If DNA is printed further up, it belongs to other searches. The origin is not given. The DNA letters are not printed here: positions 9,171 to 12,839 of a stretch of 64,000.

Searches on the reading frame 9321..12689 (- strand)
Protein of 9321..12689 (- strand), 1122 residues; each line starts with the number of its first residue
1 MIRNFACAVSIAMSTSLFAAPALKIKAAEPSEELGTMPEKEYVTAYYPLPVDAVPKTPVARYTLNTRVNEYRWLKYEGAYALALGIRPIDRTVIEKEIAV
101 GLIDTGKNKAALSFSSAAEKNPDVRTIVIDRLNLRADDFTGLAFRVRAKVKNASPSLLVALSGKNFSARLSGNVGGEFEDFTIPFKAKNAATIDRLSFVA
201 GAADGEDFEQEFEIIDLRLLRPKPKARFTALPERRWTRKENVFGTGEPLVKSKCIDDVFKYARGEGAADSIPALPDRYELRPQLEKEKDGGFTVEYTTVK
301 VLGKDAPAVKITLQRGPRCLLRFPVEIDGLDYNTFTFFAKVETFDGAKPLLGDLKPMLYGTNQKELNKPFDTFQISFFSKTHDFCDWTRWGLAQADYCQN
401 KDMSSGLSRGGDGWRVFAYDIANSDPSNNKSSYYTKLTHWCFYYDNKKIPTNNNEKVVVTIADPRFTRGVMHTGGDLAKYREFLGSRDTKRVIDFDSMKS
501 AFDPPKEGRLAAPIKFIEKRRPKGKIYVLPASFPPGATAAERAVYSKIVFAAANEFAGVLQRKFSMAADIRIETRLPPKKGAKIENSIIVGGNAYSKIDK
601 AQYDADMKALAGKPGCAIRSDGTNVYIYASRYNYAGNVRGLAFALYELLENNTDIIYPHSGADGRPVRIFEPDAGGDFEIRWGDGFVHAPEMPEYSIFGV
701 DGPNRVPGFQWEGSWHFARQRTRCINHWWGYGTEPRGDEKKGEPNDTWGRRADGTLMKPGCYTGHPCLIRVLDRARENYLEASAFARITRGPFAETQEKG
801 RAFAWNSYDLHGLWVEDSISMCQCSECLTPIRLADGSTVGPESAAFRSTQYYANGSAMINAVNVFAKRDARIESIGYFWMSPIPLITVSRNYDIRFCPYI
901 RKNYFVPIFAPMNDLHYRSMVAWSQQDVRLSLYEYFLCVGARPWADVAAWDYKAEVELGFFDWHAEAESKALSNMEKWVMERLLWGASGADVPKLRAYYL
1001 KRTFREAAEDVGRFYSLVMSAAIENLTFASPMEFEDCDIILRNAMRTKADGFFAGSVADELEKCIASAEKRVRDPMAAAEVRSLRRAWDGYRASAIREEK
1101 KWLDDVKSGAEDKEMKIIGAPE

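Call 21: search_protein_families(library=pfam, proteins=[window:9321-12689:-])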
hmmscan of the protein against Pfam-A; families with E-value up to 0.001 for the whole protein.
window:9321-12689:- (1122 aa): 1 family
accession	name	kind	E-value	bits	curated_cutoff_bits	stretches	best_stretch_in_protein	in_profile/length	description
PF16126.11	DUF4838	-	3e-09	36.9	26.6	1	816-1015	127-324/325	Domain of unknown function (DUF4838)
